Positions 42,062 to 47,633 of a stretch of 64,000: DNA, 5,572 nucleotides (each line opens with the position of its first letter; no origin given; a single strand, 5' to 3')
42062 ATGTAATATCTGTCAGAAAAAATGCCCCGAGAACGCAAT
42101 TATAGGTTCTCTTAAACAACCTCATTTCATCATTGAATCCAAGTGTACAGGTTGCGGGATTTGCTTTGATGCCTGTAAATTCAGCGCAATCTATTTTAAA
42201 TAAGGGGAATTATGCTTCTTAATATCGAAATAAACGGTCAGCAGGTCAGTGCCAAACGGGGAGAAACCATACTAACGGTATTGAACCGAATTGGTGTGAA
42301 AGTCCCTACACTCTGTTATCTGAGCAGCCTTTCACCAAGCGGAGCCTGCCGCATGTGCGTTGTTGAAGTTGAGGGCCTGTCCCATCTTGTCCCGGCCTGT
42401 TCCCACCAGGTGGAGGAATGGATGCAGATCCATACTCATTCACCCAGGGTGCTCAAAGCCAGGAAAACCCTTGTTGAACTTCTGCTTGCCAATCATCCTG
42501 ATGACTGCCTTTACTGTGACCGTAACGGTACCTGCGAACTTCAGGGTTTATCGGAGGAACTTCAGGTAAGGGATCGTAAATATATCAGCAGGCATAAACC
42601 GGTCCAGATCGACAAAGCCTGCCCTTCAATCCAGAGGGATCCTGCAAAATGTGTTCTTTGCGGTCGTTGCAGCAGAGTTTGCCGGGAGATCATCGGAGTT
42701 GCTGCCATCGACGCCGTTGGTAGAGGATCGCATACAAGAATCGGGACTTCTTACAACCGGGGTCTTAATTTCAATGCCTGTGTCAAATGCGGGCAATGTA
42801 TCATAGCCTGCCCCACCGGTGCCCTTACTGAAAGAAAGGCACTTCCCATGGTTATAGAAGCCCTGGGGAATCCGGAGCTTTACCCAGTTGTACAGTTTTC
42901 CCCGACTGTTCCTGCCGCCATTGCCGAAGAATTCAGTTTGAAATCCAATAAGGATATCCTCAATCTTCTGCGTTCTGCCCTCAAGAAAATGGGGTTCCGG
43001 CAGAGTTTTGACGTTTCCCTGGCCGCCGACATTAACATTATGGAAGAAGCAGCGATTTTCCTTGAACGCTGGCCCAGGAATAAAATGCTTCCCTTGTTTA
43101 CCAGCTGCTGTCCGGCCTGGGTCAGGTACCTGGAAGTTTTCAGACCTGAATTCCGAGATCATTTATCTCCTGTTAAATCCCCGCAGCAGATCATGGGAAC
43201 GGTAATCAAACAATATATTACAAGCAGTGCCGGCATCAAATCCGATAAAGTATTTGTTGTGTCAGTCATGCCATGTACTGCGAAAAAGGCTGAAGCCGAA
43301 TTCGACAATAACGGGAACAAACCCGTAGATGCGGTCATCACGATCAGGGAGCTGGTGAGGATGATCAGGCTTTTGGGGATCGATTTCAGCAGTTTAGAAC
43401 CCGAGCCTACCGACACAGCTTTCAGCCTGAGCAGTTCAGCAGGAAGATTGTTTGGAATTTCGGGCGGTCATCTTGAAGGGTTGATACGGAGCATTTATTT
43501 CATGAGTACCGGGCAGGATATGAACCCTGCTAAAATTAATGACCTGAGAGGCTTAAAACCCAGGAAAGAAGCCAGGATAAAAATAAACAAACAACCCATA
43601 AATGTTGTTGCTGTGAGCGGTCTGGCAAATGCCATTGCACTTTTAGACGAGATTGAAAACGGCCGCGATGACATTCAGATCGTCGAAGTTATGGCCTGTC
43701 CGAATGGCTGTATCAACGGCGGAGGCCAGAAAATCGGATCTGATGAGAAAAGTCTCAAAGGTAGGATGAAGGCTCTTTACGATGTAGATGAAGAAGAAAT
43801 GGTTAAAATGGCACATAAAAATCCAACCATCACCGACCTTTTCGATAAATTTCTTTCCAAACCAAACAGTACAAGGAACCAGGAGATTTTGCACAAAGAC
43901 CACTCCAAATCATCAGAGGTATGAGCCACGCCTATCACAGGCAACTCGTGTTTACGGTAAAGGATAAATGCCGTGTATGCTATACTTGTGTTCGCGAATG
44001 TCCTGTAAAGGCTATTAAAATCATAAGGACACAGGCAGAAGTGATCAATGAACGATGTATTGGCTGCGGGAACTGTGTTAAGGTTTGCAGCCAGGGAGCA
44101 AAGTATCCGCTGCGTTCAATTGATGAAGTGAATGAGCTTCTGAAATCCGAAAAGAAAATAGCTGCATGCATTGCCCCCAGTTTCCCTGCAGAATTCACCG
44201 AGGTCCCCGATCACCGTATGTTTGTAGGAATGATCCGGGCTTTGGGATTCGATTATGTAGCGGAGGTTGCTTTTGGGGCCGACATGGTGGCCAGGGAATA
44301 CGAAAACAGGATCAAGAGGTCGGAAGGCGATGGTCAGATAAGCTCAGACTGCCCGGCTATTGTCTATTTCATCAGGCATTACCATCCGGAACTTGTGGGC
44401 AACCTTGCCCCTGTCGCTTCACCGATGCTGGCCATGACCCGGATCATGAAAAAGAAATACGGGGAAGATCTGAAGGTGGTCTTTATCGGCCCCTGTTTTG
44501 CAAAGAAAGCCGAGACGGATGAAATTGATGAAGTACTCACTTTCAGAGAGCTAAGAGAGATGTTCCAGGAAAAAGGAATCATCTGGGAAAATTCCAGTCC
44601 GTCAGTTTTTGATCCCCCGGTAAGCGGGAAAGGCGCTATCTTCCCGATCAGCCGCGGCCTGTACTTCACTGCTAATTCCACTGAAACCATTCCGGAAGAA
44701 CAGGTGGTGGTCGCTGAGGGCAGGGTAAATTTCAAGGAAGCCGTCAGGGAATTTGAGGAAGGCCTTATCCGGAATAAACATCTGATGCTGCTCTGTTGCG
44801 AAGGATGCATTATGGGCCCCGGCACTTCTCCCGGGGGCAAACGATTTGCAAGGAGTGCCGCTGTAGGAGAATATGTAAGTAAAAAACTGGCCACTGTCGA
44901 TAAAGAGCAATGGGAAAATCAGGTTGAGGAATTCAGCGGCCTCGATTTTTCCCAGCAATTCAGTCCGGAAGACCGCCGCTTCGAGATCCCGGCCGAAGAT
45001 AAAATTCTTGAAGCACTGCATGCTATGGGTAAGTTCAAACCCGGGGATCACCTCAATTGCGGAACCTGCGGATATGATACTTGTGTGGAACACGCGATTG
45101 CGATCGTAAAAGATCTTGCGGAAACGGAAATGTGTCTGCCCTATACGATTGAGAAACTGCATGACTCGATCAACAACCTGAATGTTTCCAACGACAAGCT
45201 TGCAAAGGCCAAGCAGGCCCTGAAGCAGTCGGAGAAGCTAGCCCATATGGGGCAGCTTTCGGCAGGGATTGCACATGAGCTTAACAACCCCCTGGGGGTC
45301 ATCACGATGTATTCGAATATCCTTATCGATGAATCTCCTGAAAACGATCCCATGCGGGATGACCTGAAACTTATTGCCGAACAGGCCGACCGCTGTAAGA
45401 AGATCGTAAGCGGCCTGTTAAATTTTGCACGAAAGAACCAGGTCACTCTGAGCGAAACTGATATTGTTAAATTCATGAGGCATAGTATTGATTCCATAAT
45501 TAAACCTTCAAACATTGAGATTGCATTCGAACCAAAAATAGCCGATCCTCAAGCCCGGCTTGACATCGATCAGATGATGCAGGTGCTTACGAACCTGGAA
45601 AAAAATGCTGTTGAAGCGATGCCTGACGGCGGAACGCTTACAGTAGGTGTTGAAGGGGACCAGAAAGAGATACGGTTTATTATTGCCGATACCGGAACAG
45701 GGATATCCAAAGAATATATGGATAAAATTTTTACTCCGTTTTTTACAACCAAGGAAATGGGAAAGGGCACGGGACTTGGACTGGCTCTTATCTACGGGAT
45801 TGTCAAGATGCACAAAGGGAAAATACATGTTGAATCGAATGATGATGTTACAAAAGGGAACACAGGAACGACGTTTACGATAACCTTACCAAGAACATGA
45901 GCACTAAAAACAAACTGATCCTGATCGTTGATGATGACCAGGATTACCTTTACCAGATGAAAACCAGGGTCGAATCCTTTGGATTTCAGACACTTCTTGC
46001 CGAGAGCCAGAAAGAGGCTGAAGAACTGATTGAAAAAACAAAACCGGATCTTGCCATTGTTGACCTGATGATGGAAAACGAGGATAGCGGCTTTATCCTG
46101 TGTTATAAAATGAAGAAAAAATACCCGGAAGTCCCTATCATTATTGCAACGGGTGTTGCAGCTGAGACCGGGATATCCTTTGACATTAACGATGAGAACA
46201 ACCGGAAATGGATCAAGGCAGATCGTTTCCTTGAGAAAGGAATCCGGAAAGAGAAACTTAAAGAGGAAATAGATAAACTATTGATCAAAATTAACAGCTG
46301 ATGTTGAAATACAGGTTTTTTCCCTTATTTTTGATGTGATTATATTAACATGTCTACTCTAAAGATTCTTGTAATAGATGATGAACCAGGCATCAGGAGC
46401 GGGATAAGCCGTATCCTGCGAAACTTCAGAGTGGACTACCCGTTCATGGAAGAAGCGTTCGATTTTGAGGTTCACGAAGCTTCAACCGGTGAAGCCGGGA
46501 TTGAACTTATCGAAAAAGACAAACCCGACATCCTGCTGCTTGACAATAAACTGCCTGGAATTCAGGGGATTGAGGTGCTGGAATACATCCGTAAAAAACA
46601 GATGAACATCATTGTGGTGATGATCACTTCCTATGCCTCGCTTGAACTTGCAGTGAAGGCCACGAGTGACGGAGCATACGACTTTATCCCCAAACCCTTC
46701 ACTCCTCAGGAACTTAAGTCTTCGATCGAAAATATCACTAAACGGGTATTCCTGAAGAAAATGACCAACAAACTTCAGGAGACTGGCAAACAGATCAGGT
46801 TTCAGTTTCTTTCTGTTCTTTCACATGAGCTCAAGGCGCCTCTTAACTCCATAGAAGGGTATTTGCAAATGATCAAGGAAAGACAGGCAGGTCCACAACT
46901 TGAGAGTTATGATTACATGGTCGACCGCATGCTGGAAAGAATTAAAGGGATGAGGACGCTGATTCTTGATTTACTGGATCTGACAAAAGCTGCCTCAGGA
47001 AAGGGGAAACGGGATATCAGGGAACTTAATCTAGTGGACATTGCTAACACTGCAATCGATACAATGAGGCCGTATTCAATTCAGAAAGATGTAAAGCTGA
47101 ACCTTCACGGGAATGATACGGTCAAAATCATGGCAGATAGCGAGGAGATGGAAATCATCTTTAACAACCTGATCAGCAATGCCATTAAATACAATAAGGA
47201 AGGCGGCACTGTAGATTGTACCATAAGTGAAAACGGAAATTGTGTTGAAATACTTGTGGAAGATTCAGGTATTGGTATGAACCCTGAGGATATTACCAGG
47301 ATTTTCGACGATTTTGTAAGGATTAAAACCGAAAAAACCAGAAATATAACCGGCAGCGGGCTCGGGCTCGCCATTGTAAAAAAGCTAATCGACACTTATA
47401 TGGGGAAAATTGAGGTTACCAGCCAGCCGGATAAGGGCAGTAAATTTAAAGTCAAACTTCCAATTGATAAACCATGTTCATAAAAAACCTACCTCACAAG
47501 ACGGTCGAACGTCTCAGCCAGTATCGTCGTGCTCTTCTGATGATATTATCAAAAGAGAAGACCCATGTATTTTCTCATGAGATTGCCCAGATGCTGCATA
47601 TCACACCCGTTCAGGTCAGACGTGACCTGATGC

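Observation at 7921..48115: Rex regulon signature: an 18-bp Rex operator in front of each of the four hydrogenase loci, with rex encoded in the island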

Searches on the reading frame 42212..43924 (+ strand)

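Call 6: search_protein_families(library=pfam, proteins=[window:42212-43924:+])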
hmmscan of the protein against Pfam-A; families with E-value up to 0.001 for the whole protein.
window:42212-43924:+ (570 aa): 12 families
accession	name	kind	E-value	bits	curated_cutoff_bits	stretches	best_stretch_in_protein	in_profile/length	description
PF02906.19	Fe_hyd_lg_C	-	3.5e-78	263.1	22.1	1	226-504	4-245/245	Iron only hydrogenase large subunit, C-terminal domain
PF13510.11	Fer2_4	-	8e-18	64.7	22.8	1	3-77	4-81/82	2Fe-2S iron-sulfur cluster binding domain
PF10588.14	NADH-G_4Fe-4S_3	-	2.6e-16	59.3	27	1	84-122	1-39/40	NADH-ubiquinone oxidoreductase-G iron-sulfur binding region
PF02256.22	Fe_hyd_SSU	-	5.5e-11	42.8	24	1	514-564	3-53/56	Iron hydrogenase small subunit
PF22117.2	Fer4_Nqo3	-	1.3e-08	35.3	27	1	138-206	2-67/67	NADH-quinone oxidoreductase subunit 3, ferredoxin-like domain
PF00037.32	Fer4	-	1.3e-07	31.5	21.1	1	186-206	4-24/24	4Fe-4S binding domain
PF12838.12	Fer4_7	-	1.1e-06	29.4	27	1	146-204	1-52/52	4Fe-4S dicluster domain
PF13237.11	Fer4_10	-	7.5e-06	26.2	25.5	0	186-207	5-28/53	4Fe-4S dicluster domain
PF00111.32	Fer2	-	9.7e-06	25.9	21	1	6-54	2-48/77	2Fe-2S iron-sulfur cluster binding domain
PF13187.11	Fer4_9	-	1.1e-05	25.8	27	1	146-204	1-51/52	4Fe-4S dicluster domain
PF12837.12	Fer4_6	-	1.7e-05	24.9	25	2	140-158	2-20/24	4Fe-4S binding domain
PF13484.11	Fer4_16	-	0.00046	21.3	30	1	190-208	2-20/66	4Fe-4S double cluster binding domain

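Call 54: search_protein_families(library=ncbifam, proteins=[window:42212-43924:+], max_evalue=1e-10)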
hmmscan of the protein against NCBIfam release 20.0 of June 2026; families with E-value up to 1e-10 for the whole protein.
window:42212-43924:+ (570 aa): 9 families
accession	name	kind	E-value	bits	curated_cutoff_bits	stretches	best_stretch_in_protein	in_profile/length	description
NF040763.1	FeFe_hydrog_A6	exception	5e-196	652.5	765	1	4-565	2-569/571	NADH-dependent [FeFe] hydrogenase, group A6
NF040762.1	Hydr_FeFe_Clost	exception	1.8e-140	469.3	900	1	4-563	2-570/572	ferredoxin hydrogenase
TIGR02512.1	FeFe_hydrog_A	subfamily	2.3e-117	392.1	405.95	1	139-507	1-373/375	[FeFe] hydrogenase, group A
NF005745.0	PRK07569.1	equivalog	3.3e-57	193.6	333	1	4-208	5-210/238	bidirectional hydrogenase complex protein HoxU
TIGR04105.1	FeFe_hydrog_B1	subfamily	9.1e-54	182.8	450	1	143-450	140-428/462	monomeric [FeFe] hydrogenase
TIGR01973.1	NuoG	equivalog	6.4e-49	167.3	470.05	1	5-208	1-201/606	NADH-quinone oxidoreductase subunit NuoG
NF006305.0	PRK08493.1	equivalog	2.4e-46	158.2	591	1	3-208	2-224/819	NADH-quinone oxidoreductase subunit G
NF005895.0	PRK07860.1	equivalog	1.1e-36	126.2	802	1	3-207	18-222/811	NADH-quinone oxidoreductase subunit G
NF009454.0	PRK12814.1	equivalog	2.3e-23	82.4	916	1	3-100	4-101/657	putative NADPH-dependent glutamate synthase small subunit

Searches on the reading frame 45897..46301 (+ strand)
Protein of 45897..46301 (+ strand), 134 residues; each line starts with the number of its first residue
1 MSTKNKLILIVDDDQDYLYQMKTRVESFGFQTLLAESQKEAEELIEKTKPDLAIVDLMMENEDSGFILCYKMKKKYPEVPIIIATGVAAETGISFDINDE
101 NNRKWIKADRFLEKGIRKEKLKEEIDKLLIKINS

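Call 6: search_protein_families(library=pfam, proteins=[window:45897-46301:+])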
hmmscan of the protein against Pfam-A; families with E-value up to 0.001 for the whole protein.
window:45897-46301:+ (134 aa): 3 families
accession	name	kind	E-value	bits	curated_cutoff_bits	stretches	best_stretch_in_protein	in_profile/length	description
PF00072.30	Response_reg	-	1.2e-16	61.3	30.2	1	8-125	1-110/111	Response regulator receiver domain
PF22000.2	DUF6929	-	0.00047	19.8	27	1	4-63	11-71/286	Family of unknown function (DUF6929)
PF20161.5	VpsR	-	0.00085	19.5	23.7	0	19-59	21-61/121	VpsR domain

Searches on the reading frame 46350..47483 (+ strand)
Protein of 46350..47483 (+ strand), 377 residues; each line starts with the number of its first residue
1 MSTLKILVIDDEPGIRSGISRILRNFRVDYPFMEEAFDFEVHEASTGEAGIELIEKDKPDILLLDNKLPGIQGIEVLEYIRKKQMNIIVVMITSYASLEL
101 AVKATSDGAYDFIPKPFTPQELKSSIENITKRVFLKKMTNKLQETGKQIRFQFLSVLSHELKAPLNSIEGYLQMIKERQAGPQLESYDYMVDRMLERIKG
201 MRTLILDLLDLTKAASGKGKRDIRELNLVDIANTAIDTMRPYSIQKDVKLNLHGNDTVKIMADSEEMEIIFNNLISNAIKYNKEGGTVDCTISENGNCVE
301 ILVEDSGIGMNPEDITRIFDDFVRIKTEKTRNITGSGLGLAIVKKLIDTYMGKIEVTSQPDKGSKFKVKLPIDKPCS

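Call 7: search_protein_families(library=pfam, proteins=[window:46350-47483:+])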
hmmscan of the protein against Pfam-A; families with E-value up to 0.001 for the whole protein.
window:46350-47483:+ (377 aa): 5 families
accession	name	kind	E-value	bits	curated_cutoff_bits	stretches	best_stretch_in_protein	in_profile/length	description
PF02518.31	HATPase_c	-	8.3e-29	100.7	26.4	1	263-373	2-110/111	Histidine kinase-, DNA gyrase B-, and HSP90-like ATPase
PF00072.30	Response_reg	-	3.4e-26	92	30.2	1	6-126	1-110/111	Response regulator receiver domain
PF00512.31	HisKA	-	1.8e-13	50.8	26.9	1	152-216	4-65/66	His Kinase A (phospho-acceptor) domain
PF13581.12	HATPase_c_2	-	9.8e-07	29.3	27.4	1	263-350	28-112/127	Histidine kinase-like ATPase domain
PF14501.12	HATPase_c_5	-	3.1e-05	24.3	22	1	267-359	6-91/102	GHKL domain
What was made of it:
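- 46350..47483 (+): Hybrid receiver/histidine kinase with no DNA-binding domain. Pfam Response_reg + HisKA + HATPase_c (call 7).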
